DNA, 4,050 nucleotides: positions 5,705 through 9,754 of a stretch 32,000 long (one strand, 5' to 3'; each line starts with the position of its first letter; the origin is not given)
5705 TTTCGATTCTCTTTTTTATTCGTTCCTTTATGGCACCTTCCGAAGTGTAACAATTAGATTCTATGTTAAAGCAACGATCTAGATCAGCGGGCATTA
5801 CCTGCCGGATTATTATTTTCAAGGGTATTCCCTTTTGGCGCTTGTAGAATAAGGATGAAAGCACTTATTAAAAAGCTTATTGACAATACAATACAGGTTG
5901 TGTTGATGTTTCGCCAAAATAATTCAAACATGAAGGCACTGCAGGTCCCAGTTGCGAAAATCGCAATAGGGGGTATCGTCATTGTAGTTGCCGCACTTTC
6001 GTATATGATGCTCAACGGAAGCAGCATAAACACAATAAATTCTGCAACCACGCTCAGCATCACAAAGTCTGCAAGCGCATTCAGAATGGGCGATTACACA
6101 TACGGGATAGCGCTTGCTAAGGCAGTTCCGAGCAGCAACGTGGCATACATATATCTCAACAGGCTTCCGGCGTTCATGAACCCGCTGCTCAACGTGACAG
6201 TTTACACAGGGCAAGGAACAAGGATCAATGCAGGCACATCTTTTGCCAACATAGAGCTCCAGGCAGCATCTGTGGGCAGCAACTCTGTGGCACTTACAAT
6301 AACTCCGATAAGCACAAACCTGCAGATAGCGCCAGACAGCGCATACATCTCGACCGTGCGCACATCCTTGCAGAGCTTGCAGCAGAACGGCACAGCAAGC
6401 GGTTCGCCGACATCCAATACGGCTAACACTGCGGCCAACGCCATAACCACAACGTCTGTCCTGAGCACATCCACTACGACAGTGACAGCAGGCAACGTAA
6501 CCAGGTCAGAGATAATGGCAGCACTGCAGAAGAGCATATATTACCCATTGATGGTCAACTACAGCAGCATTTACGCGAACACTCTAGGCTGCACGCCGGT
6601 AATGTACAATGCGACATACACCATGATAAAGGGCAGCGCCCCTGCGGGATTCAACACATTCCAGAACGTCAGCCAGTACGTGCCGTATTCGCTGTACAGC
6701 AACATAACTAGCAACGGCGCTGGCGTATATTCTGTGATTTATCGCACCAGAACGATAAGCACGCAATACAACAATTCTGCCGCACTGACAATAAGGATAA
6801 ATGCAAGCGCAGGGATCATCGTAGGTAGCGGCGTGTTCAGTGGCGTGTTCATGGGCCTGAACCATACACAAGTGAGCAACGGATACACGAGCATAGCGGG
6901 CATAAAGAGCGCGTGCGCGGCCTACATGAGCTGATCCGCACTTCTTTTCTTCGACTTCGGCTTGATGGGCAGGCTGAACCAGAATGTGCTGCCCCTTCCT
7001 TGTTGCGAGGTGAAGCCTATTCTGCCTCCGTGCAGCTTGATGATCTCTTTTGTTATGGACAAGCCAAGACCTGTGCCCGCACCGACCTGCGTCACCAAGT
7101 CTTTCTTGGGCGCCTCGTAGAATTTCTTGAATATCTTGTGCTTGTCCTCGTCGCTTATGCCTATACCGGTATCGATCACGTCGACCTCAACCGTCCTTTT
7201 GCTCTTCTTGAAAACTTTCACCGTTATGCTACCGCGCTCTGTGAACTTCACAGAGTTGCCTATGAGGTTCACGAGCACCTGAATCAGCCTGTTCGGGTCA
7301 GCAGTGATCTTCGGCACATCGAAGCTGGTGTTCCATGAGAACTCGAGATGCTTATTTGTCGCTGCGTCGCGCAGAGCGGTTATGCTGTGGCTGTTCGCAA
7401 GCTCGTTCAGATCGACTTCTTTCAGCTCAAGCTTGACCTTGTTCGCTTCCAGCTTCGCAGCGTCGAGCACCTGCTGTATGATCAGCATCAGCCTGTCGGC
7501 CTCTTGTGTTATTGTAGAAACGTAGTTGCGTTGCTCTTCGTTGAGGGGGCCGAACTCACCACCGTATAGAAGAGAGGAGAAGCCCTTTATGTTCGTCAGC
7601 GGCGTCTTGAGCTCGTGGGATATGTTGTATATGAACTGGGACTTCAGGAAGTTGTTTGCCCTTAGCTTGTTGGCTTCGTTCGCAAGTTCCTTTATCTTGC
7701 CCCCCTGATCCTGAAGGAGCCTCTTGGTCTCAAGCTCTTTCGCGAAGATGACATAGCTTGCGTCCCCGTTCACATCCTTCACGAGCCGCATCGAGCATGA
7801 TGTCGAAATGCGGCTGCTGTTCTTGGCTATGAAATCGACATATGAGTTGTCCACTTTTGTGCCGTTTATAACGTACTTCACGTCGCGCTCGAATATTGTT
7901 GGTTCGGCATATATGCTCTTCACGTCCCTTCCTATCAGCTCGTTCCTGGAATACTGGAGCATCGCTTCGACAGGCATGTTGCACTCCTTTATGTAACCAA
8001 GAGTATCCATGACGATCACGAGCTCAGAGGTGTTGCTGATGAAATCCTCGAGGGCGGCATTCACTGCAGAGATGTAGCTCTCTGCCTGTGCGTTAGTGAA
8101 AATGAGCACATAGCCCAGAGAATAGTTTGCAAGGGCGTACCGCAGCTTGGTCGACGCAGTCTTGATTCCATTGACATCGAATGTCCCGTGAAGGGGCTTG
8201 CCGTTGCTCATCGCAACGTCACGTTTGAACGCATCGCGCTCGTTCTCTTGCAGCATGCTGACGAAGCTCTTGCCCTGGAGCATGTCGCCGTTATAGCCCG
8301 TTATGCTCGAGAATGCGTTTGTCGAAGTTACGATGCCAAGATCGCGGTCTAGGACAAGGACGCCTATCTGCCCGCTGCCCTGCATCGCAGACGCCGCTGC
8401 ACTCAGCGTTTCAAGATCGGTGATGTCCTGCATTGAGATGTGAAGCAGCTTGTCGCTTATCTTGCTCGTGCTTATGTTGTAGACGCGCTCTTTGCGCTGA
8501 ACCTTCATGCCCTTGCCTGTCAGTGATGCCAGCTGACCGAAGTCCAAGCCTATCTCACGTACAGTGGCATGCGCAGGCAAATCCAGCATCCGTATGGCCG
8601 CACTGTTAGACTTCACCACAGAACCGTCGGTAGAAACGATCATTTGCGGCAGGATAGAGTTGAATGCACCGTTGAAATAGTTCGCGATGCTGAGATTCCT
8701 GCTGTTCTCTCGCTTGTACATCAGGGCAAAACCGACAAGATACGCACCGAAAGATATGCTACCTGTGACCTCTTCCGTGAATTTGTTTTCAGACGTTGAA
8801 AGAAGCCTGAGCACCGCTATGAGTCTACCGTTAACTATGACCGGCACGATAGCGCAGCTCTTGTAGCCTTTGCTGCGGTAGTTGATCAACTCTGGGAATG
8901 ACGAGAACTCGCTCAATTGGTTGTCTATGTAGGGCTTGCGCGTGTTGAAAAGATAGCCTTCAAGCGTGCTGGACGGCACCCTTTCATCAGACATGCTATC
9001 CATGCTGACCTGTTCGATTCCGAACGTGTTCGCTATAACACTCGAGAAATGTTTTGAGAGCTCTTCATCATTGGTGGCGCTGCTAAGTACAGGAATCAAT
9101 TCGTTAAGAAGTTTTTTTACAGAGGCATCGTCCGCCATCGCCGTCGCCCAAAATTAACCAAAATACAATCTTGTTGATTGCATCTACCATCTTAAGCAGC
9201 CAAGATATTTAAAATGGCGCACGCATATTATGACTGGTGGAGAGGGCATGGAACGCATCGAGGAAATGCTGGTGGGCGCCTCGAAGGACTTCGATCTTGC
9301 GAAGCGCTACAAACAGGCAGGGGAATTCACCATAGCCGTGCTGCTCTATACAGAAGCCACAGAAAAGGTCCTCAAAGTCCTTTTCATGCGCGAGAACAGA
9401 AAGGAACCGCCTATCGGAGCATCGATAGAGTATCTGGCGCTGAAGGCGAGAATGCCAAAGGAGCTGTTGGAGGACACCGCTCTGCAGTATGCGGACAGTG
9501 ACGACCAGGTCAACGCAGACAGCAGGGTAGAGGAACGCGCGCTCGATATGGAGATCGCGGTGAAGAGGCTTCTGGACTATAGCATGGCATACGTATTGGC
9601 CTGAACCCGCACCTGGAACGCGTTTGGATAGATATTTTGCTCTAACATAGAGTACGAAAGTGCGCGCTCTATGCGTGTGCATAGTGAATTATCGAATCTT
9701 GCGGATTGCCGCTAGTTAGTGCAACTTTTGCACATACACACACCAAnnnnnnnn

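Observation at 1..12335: Candidate undescribed phosphorelay-linked surface/adhesion module: response-regulator-led seven-gene string, a soluble histidine kinase and a pilin-propeller adhesin, with no pilus assembly genes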

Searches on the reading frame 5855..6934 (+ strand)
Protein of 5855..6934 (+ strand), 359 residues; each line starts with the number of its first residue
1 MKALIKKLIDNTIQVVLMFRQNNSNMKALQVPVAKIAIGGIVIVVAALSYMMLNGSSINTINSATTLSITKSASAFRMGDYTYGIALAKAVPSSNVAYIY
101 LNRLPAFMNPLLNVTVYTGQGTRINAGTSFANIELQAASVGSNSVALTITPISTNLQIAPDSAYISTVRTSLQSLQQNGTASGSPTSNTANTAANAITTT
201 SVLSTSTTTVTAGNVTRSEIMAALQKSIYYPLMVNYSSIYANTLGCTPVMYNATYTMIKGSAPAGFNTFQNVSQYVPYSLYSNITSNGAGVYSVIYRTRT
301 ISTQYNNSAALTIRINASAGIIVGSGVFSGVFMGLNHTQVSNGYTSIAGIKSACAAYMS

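Call 5: search_protein_families(library=pfam, max_evalue=0.01, proteins=[window:5855-6934:+])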
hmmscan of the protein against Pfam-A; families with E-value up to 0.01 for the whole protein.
window:5855-6934:+ (359 aa): 0 families

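Call 7: search_protein_families(library=ncbifam, max_evalue=0.01, proteins=[window:5855-6934:+])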
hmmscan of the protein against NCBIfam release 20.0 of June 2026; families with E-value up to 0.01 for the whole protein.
window:5855-6934:+ (359 aa): 0 families

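Call 17: search_protein_families(library=pfam, max_evalue=10, proteins=[window:5855-6934:+])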
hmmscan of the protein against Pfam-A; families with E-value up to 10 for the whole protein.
window:5855-6934:+ (359 aa): 1 family
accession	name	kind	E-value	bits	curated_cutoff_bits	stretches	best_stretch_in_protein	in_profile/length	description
PF11355.13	DUF3157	-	2.2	8.3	21.7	1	180-227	51-98/199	Protein of unknown function (DUF3157)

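Call 69: search_solved_structures(query=A7, max_evalue=10)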
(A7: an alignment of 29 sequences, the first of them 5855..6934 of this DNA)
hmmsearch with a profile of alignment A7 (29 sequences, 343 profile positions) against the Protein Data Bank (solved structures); distinct sequences matched with E-value up to 10: 0.

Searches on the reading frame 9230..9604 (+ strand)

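Call 6: search_protein_families(library=pfam, max_evalue=0.01, proteins=[window:9230-9604:+])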
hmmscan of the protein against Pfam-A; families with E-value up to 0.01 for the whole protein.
window:9230-9604:+ (124 aa): 1 family
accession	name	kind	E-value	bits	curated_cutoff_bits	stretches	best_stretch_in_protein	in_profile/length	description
PF05168.19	HEPN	-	0.0018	18.9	22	1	11-85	2-74/117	HEPN domain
